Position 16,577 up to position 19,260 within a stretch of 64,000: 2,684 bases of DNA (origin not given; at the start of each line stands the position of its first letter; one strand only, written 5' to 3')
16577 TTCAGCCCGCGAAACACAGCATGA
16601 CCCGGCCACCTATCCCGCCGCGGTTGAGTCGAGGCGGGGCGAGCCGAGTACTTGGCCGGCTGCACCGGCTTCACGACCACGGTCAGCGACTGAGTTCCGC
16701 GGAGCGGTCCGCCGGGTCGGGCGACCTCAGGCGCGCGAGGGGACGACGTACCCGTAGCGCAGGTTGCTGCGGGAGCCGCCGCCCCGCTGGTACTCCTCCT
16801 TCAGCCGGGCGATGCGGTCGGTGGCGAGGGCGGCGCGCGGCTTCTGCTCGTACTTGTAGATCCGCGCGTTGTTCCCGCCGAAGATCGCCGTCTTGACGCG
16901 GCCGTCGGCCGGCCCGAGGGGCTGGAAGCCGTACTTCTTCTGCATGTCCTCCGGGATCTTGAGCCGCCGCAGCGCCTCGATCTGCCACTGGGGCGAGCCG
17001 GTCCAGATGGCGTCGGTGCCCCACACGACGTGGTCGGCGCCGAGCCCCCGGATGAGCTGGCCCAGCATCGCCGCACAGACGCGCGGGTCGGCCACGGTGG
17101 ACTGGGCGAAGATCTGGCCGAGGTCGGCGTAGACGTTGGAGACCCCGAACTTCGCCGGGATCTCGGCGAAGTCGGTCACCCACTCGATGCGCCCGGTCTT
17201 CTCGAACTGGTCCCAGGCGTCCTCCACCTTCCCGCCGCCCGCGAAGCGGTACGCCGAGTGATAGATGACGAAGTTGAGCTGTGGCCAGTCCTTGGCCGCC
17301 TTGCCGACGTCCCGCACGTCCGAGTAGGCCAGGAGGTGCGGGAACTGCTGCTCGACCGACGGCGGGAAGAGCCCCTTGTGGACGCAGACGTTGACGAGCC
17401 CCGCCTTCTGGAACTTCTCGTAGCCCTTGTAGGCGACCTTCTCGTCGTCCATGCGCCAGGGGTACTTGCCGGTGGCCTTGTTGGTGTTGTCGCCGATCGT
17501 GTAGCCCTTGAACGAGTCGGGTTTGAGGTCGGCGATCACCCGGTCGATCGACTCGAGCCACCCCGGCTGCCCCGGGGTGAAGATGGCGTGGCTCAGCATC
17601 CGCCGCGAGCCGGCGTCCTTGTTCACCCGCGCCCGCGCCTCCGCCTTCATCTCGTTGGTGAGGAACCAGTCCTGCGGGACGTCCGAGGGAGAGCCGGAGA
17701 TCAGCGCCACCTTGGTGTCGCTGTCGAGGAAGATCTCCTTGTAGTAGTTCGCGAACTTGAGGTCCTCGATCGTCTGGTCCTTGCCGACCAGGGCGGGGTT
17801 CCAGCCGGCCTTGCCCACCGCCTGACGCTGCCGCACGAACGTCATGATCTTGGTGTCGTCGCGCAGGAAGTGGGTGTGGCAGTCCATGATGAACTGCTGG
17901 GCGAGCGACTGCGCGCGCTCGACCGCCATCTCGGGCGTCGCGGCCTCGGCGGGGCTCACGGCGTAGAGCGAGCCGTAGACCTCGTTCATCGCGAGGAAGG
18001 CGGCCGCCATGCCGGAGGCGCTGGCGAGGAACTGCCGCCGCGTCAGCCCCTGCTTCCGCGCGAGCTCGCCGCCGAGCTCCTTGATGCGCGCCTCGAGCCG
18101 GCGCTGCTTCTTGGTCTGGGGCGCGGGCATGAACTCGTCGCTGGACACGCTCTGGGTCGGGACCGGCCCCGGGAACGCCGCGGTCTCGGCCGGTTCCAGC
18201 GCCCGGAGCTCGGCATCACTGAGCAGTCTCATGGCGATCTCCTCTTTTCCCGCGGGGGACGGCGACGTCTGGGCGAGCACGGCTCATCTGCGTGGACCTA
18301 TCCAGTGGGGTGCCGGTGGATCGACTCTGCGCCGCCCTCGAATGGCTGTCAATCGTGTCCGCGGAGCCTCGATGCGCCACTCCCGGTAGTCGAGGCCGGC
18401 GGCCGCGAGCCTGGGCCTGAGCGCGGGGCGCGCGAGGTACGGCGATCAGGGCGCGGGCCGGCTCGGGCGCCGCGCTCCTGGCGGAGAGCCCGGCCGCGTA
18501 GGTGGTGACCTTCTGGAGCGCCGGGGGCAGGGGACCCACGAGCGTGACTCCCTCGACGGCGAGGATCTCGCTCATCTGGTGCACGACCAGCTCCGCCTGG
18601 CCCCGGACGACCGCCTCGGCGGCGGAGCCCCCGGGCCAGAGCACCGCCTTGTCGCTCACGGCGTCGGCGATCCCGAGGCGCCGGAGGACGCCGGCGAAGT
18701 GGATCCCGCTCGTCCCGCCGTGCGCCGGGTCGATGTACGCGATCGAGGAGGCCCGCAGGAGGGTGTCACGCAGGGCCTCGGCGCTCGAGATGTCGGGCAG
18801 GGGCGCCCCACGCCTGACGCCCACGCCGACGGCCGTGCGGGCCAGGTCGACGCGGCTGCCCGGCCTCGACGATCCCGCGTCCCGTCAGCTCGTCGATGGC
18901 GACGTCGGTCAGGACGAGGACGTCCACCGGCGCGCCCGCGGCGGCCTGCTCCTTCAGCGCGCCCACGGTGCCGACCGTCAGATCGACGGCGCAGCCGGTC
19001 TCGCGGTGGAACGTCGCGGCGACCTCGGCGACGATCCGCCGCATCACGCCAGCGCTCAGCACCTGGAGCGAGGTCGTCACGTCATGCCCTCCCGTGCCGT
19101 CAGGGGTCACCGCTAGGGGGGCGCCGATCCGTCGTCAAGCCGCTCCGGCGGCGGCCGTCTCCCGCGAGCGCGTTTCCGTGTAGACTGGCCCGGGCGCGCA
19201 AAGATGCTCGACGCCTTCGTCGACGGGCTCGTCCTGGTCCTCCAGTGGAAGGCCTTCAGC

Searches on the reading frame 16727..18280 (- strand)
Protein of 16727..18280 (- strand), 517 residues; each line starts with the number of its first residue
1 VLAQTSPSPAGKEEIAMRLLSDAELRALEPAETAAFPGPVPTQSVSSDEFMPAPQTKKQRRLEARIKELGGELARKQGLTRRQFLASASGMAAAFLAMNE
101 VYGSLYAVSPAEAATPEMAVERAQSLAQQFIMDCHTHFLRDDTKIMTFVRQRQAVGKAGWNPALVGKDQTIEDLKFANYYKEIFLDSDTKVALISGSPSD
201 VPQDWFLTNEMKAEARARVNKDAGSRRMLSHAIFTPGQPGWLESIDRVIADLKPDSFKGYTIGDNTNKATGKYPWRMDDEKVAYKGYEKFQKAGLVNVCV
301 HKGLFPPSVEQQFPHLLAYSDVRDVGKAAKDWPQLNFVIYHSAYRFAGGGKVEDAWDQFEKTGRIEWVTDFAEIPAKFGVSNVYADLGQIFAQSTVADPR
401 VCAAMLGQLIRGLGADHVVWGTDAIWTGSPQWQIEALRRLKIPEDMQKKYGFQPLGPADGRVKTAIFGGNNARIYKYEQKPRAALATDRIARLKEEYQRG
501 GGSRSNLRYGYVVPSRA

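Call 10: search_protein_families(library=pfam, proteins=[window:16730-18280:-], max_evalue=1)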
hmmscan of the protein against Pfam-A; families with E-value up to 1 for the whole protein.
window:16730-18280:- (517 aa): 3 families
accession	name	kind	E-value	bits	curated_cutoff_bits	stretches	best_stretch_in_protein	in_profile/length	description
PF04909.20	Amidohydro_2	-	1e-11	45.6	26.4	1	133-476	2-288/289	Amidohydrolase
PF10399.14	UCR_Fe-S_N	-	0.17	11.8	24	1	76-94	6-24/41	Ubiquitinol-cytochrome C reductase Fe-S subunit TAT signal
PF10518.14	TAT_signal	-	0.79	10.2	22.7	0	79-94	2-17/21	TAT (twin-arginine translocation) pathway signal sequence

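Call 11: search_protein_families(library=ncbifam, proteins=[window:16730-18280:-], max_evalue=1)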
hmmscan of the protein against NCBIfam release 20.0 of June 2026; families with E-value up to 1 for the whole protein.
window:16730-18280:- (517 aa): 1 family
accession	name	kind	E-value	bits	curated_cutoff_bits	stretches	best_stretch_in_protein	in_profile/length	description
TIGR01409.1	TAT_signal_seq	domain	0.13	12.7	16.7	1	79-113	1-29/29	twin-arginine translocation signal domain-containing protein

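Call 26: find_encoding_contigs(protein=window:16727-18280:-, flank=8000, max_places=10)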
Protein window:16727-18280:- (517 aa): no gene with exactly this product is on record in the collection.

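Call 27: find_homologous_proteins(query=window:16730-18232:-, max_evalue=1e-100)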
Query window:16730-18232:- (501 aa): 5750 proteins with E <= 1e-100 among 8000 candidates; the best 120 are listed.
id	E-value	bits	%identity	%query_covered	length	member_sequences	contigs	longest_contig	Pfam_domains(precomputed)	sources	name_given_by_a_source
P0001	0.0e+0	1105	95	100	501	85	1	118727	PF04909.21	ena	-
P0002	2.2e-292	988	84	100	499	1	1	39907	PF04909.21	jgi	jgi:predicted TIM-barrel fold metal-dependent hydrolase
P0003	3.8e-292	987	84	100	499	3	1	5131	PF04909.21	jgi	jgi:uncharacterized protein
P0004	5.6e-291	983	83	100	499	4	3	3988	PF04909.21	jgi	jgi:hypothetical protein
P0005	5.0e-290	980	84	100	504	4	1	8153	PF04909.21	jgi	jgi:predicted TIM-barrel fold metal-dependent hydrolase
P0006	2.8e-289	978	84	100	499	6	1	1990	PF04909.21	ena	-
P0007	2.5e-288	975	84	100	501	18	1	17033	PF04909.21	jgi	jgi:predicted TIM-barrel fold metal-dependent hydrolase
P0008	2.8e-288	975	84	100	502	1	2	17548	PF04909.21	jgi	jgi:predicted TIM-barrel fold metal-dependent hydrolase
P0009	3.3e-287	971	83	100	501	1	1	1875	PF04909.21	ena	-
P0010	6.8e-287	970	84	99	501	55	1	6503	PF04909.21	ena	-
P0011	1.9e-286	968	83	100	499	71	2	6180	PF04909.21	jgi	-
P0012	5.1e-286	967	83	100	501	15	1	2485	PF04909.21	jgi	jgi:uncharacterized protein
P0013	7.8e-286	966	82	100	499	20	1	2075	PF04909.21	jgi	-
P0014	1.6e-285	965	82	100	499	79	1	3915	PF04909.21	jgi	-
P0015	4.6e-285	964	81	100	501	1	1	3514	PF04909.21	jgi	jgi:predicted TIM-barrel fold metal-dependent hydrolase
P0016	1.0e-284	963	82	100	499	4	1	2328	PF04909.21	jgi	jgi:predicted TIM-barrel fold metal-dependent hydrolase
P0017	2.6e-284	961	82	100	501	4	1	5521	PF04909.21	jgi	jgi:predicted TIM-barrel fold metal-dependent hydrolase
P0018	9.5e-284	960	83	99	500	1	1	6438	PF04909.21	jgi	jgi:predicted TIM-barrel fold metal-dependent hydrolase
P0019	1.1e-283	959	82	100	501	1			PF04909.21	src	-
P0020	1.3e-283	959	82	100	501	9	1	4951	PF04909.21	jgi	jgi:predicted TIM-barrel fold metal-dependent hydrolase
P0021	1.4e-283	959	81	100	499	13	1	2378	PF04909.21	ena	-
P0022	1.6e-283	959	83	99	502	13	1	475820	PF04909.21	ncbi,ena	-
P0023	3.1e-283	958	82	100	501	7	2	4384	PF04909.21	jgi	jgi:predicted TIM-barrel fold metal-dependent hydrolase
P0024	1.2e-282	956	81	99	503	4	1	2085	PF04909.21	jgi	jgi:predicted TIM-barrel fold metal-dependent hydrolase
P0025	5.7e-282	954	81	100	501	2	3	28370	PF04909.21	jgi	jgi:uncharacterized protein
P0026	1.1e-280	950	82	100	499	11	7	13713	PF04909.21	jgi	jgi:uncharacterized protein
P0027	1.1e-280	950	81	100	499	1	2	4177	PF04909.21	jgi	jgi:predicted TIM-barrel fold metal-dependent hydrolase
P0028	1.5e-280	949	82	99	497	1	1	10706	PF04909.21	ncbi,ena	ncbi:MAG TPA: amidohydrolase family protein [Thermodesulfobacteriota bacterium]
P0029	1.8e-280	949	81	100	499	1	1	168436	PF04909.21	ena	-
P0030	2.1e-280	949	81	100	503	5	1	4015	PF04909.21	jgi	jgi:uncharacterized protein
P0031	2.1e-279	945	85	100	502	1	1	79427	PF04909.21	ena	-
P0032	2.6e-279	945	80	99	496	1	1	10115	PF04909.21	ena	-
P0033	9.7e-279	943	80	100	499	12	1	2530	PF04909.21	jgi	jgi:uncharacterized protein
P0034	1.4e-278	943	80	99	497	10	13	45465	PF04909.21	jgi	jgi:predicted TIM-barrel fold metal-dependent hydrolase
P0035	1.4e-278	942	80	100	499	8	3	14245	PF04909.21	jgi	jgi:predicted TIM-barrel fold metal-dependent hydrolase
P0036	1.6e-278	942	80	100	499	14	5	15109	PF04909.21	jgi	jgi:predicted TIM-barrel fold metal-dependent hydrolase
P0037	2.0e-278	942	81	100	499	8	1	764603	PF04909.21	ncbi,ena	-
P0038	4.1e-278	941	80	100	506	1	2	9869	PF04909.21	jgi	jgi:predicted TIM-barrel fold metal-dependent hydrolase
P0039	4.7e-278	941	79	100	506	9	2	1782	PF04909.21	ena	-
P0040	4.9e-278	941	81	99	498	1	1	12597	PF04909.21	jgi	jgi:hypothetical protein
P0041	5.0e-278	941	80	99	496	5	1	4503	PF04909.21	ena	-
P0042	5.4e-278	941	79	100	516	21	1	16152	PF04909.21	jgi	jgi:predicted TIM-barrel fold metal-dependent hydrolase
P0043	6.7e-278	940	79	99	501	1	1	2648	PF04909.21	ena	-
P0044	6.8e-278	940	81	100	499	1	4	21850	PF04909.21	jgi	jgi:hypothetical protein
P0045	6.9e-278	940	81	99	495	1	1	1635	PF04909.21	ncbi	-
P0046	7.1e-278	940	80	100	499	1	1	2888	PF04909.21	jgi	jgi:hypothetical protein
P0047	8.3e-278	940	80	100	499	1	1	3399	PF04909.21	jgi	jgi:hypothetical protein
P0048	1.2e-277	939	80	100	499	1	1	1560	PF04909.21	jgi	jgi:predicted TIM-barrel fold metal-dependent hydrolase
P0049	1.8e-277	939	79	100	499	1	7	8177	PF04909.21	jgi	jgi:predicted TIM-barrel fold metal-dependent hydrolase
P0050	1.8e-277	939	81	100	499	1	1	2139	PF04909.21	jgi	jgi:predicted TIM-barrel fold metal-dependent hydrolase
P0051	1.9e-277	939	81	100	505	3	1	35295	PF04909.21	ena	-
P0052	2.2e-277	939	80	99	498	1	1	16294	PF04909.21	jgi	jgi:predicted TIM-barrel fold metal-dependent hydrolase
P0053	3.3e-277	938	79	100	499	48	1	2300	PF04909.21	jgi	jgi:predicted TIM-barrel fold metal-dependent hydrolase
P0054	4.2e-277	938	80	100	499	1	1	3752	PF04909.21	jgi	jgi:hypothetical protein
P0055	6.1e-277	937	79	100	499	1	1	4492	PF04909.21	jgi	-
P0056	6.3e-277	937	79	100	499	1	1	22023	PF04909.21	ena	-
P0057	8.6e-277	937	80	99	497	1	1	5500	PF04909.21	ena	-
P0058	1.0e-276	936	79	100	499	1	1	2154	PF04909.21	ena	-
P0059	1.0e-276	936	79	100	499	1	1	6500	PF04909.21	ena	-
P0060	1.3e-276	936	79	100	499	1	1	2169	PF04909.21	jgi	-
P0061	1.4e-276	936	79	100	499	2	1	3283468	PF04909.21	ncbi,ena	-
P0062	1.7e-276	936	80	100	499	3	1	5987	PF04909.21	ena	-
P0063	1.9e-276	936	80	99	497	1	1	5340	PF04909.21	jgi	jgi:predicted TIM-barrel fold metal-dependent hydrolase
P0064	2.8e-276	935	80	100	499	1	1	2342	PF04909.21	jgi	-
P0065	3.8e-276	935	80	99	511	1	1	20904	PF04909.21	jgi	jgi:hypothetical protein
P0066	4.7e-276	934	80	100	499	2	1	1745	PF04909.21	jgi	jgi:uncharacterized protein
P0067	4.8e-276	934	80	99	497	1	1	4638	PF04909.21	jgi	jgi:predicted TIM-barrel fold metal-dependent hydrolase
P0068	5.3e-276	934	80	99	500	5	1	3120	PF04909.21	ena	-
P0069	6.1e-276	934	80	100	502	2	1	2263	PF04909.21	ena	-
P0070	6.5e-276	934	80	100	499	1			PF04909.21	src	-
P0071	6.8e-276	934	79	100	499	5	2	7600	PF04909.21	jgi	jgi:predicted TIM-barrel fold metal-dependent hydrolase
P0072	8.7e-276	933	81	100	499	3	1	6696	PF04909.21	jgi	jgi:predicted TIM-barrel fold metal-dependent hydrolase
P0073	1.1e-275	933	80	100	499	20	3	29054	PF04909.21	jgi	jgi:predicted TIM-barrel fold metal-dependent hydrolase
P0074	1.5e-275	932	80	99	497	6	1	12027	PF04909.21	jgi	jgi:predicted TIM-barrel fold metal-dependent hydrolase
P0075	1.7e-275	932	79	99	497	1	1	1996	PF04909.21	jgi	jgi:predicted TIM-barrel fold metal-dependent hydrolase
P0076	2.0e-275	932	80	99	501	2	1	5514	PF04909.21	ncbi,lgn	-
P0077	2.7e-275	932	80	100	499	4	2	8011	PF04909.21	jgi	jgi:predicted TIM-barrel fold metal-dependent hydrolase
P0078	2.7e-275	932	79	100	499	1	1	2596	PF04909.21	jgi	jgi:uncharacterized protein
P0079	3.2e-275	931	79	100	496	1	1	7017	PF04909.21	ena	-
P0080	4.1e-275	931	80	100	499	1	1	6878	PF04909.21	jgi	jgi:uncharacterized protein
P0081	5.2e-275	931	80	100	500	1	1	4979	PF04909.21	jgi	jgi:predicted TIM-barrel fold metal-dependent hydrolase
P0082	5.5e-275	931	79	99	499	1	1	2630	PF04909.21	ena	-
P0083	9.1e-275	930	79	100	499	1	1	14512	PF04909.21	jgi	jgi:predicted TIM-barrel fold metal-dependent hydrolase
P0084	9.2e-275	930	80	100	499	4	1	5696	PF04909.21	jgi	jgi:uncharacterized protein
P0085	1.1e-274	930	79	100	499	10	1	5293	PF04909.21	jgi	jgi:predicted TIM-barrel fold metal-dependent hydrolase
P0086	1.2e-274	930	79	100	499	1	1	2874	PF04909.21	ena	-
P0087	1.7e-274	929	80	99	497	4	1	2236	PF04909.21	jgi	-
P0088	2.1e-274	929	79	100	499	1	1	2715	PF04909.21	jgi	-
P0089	1.1e-273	926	79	99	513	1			PF04909.21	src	-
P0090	1.1e-273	926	79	100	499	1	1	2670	PF04909.21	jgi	jgi:predicted TIM-barrel fold metal-dependent hydrolase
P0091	1.2e-273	926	79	100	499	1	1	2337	PF04909.21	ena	-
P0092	1.4e-273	926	79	100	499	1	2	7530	PF04909.21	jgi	jgi:predicted TIM-barrel fold metal-dependent hydrolase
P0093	1.7e-273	926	79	100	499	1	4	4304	PF04909.21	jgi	jgi:uncharacterized protein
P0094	2.3e-273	925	79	100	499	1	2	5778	PF04909.21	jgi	jgi:uncharacterized protein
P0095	2.9e-273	925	79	99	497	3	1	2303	PF04909.21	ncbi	-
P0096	3.0e-273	925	79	100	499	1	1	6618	PF04909.21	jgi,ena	-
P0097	3.4e-273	925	80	100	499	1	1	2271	PF04909.21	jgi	jgi:predicted TIM-barrel fold metal-dependent hydrolase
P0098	4.5e-273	924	79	100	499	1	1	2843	PF04909.21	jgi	jgi:uncharacterized protein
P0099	5.8e-273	924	79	100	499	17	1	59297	PF04909.21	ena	-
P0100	7.5e-273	924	79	100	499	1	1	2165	PF04909.21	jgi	jgi:uncharacterized protein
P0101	8.6e-273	923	79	100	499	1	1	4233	PF04909.21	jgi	jgi:predicted TIM-barrel fold metal-dependent hydrolase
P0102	9.4e-273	923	79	100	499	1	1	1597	PF04909.21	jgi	jgi:predicted TIM-barrel fold metal-dependent hydrolase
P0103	1.0e-272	923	79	100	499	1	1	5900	PF04909.21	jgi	jgi:uncharacterized protein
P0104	1.3e-272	923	78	100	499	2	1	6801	PF04909.21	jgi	-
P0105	1.4e-272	923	78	100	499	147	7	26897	PF04909.21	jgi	jgi:uncharacterized protein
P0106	1.7e-272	922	79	100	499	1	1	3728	PF04909.21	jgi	jgi:predicted TIM-barrel fold metal-dependent hydrolase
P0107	1.8e-272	922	79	100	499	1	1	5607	PF04909.21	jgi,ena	-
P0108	2.4e-272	922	79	100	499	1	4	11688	PF04909.21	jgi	jgi:uncharacterized protein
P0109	4.2e-272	921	79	100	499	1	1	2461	PF04909.21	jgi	jgi:predicted TIM-barrel fold metal-dependent hydrolase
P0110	5.3e-272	921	79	99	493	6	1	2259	PF04909.21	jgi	-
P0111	8.6e-272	920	79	100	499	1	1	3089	PF04909.21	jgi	jgi:predicted TIM-barrel fold metal-dependent hydrolase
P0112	9.6e-272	920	79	100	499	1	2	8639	PF04909.21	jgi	jgi:uncharacterized protein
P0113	1.6e-271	919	79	100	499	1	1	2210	PF04909.21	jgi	jgi:uncharacterized protein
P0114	2.1e-271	919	79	99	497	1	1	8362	PF04909.21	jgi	jgi:hypothetical protein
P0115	2.2e-271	919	79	100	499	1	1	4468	PF04909.21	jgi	jgi:uncharacterized protein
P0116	2.4e-271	919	78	99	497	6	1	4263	PF04909.21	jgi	jgi:predicted TIM-barrel fold metal-dependent hydrolase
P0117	2.4e-271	919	78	100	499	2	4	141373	PF04909.21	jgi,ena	-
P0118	2.7e-271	919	78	99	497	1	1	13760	PF04909.21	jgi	jgi:predicted TIM-barrel fold metal-dependent hydrolase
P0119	4.8e-271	918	79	100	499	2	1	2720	PF04909.21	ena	-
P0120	6.1e-271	917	79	99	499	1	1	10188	PF04909.21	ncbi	ncbi:MAG: amidohydrolase family protein [Candidatus Rokuibacteriota bacterium]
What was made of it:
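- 16727..18280 (-): Amidohydrolase (PF04909), convergent on the aldolase; probable start at 18232 (501 aa). Calls 10, 27.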

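Call 28: find_encoding_contigs(protein=P0001, flank=8000, max_places=10)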
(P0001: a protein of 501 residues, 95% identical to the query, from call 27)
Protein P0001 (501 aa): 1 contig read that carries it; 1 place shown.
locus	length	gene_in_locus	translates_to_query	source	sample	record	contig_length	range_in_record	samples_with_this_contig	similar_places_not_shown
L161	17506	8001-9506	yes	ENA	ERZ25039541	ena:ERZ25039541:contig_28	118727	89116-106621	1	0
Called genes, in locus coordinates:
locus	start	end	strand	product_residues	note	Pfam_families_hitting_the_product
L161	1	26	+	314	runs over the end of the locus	PF19300:BPD_transp_1_N, PF00528:BPD_transp_1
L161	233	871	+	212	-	PF00528:BPD_transp_1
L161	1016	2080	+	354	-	PF02126:PTE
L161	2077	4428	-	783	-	PF01315:Ald_Xan_dh_C, PF02738:MoCoBD_1, PF20256:MoCoBD_2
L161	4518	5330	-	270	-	PF02900:LigB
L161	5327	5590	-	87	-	PF07746:LigA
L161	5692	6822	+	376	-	PF01979:Amidohydro_1, PF07969:Amidohydro_3 (weak)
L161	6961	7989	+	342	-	PF03401:TctC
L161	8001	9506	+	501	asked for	PF04909:Amidohydro_2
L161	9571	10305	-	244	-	PF00596:Aldolase_II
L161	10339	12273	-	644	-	PF01970:TctA, PF07331:TctB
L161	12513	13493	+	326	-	PF12974:Phosphonate-bd (weak)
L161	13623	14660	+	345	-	PF00296:Bac_luciferase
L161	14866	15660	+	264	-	PF00561:Abhydrolase_1, PF12146:Hydrolase_4, PF12697:Abhydrolase_6, PF00561:Abhydrolase_1, PF08386:Abhydrolase_4 (weak)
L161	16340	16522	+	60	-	-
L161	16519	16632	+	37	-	PF02515:CoA_transf_3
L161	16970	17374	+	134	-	PF02515:CoA_transf_3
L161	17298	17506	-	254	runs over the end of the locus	-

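Call 29: list_cluster_members(proteins=[P0001])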
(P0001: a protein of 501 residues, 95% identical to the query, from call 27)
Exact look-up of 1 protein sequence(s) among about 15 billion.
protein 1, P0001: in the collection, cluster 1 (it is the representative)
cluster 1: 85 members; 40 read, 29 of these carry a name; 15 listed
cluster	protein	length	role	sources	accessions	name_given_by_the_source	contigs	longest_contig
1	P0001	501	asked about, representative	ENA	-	-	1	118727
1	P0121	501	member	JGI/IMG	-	uncharacterized protein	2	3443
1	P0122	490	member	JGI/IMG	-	predicted TIM-barrel fold metal-dependent hydrolase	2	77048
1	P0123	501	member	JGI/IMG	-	predicted TIM-barrel fold metal-dependent hydrolase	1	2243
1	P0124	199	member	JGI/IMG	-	hypothetical protein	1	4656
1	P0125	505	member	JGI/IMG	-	predicted TIM-barrel fold metal-dependent hydrolase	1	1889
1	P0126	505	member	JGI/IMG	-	predicted TIM-barrel fold metal-dependent hydrolase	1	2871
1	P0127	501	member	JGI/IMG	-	uncharacterized protein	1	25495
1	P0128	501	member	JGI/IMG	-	uncharacterized protein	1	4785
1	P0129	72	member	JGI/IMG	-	hypothetical protein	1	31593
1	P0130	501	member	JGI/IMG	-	predicted TIM-barrel fold metal-dependent hydrolase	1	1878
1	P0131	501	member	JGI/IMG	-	uncharacterized protein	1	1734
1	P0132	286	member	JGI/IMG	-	hypothetical protein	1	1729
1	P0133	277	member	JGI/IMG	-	uncharacterized protein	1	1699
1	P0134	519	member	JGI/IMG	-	uncharacterized protein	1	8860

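Call 30: find_encoding_contigs(protein=P0122, flank=6000, max_places=6)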
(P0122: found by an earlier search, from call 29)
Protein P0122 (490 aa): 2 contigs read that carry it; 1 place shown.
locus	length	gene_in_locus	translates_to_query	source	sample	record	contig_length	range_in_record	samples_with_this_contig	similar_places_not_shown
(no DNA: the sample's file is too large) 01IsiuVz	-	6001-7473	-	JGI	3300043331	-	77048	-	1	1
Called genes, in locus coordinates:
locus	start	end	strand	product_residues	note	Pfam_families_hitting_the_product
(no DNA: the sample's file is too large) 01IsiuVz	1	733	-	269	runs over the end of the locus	PF02744:GalP_UDP_tr_C, PF01230:HIT (weak)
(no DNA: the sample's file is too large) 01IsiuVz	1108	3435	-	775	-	PF01315:Ald_Xan_dh_C, PF02738:MoCoBD_1, PF20256:MoCoBD_2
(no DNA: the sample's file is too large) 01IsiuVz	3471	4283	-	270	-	PF02900:LigB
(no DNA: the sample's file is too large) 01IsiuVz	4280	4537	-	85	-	PF07746:LigA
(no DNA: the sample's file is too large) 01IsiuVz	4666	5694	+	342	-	PF03401:TctC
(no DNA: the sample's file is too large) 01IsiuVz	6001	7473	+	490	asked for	PF04909:Amidohydro_2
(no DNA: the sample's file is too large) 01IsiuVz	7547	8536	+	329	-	PF04392:ABC_sub_bind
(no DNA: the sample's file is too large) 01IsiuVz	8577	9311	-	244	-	PF00596:Aldolase_II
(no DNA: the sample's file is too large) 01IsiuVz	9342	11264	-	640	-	PF01970:TctA, PF07331:TctB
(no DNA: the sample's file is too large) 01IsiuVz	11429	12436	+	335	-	-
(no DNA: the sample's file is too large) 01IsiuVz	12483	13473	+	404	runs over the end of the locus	PF08309:LVIVD (faint)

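Call 31: find_encoding_contigs(protein=P0127, flank=6000, max_places=6)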
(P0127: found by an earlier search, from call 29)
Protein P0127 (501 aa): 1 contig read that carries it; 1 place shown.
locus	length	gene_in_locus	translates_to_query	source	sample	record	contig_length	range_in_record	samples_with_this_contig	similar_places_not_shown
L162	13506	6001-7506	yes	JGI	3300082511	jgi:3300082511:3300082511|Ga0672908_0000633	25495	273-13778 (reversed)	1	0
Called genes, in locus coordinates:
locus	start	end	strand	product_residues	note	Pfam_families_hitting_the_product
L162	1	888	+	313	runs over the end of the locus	PF19300:BPD_transp_1_N, PF00528:BPD_transp_1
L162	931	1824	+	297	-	PF00528:BPD_transp_1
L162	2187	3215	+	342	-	PF03401:TctC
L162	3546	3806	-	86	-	-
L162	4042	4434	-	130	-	PF03401:TctC (weak)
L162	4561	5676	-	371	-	PF00753:Lactamase_B, PF00581:Rhodanese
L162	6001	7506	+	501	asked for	PF04909:Amidohydro_2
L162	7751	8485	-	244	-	PF00596:Aldolase_II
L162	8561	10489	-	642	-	PF01970:TctA, PF07331:TctB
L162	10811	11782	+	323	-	PF12974:Phosphonate-bd (weak), PF09084:NMT1 (weak)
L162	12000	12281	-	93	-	-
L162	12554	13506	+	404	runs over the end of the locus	PF08309:LVIVD (faint)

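Call 53: find_encoding_contigs(protein=P0129, flank=8000, max_places=4)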
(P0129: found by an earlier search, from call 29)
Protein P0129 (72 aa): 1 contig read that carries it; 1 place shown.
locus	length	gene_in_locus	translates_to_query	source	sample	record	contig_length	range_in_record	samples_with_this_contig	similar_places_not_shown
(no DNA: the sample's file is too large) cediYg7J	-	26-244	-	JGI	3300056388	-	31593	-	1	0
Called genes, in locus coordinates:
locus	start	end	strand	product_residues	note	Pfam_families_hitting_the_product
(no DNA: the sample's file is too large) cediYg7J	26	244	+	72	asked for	-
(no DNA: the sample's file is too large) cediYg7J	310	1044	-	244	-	PF00596:Aldolase_II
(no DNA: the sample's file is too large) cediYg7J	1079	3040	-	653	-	PF01970:TctA, PF07331:TctB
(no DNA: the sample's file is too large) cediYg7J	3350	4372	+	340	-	-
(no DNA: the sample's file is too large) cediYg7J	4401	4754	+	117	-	-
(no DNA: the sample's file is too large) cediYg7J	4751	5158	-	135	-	-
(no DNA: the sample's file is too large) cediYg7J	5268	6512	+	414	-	PF00296:Bac_luciferase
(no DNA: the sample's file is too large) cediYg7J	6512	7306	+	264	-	PF00561:Abhydrolase_1, PF12146:Hydrolase_4, PF12697:Abhydrolase_6, PF00561:Abhydrolase_1 (weak)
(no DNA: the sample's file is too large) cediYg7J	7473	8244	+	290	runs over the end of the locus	-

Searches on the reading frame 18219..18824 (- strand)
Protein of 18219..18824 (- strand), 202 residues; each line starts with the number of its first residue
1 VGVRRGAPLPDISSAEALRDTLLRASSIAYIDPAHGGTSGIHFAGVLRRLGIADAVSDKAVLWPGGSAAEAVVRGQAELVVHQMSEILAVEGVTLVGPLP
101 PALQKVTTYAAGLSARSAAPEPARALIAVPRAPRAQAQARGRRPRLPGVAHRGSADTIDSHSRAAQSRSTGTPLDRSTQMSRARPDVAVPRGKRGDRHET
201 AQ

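Call 69: search_protein_families(library=pfam, proteins=[window:18219-18824:-], max_evalue=0.001)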
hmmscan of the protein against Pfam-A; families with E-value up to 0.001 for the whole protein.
window:18219-18824:- (202 aa): 1 family
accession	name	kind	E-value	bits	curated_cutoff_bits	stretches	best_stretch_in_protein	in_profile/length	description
PF13531.11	SBP_bac_11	-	4.9e-18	66.2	25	1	2-137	84-219/227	Bacterial extracellular solute-binding protein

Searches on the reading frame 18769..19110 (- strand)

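Call 69: search_protein_families(library=pfam, proteins=[window:18769-19110:-], max_evalue=0.001)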
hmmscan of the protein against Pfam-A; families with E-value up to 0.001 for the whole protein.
window:18769-19110:- (114 aa): 1 family
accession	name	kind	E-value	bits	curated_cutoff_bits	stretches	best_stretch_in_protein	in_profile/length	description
PF13531.11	SBP_bac_11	-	1.2e-11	45.3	25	1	15-86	1-73/227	Bacterial extracellular solute-binding protein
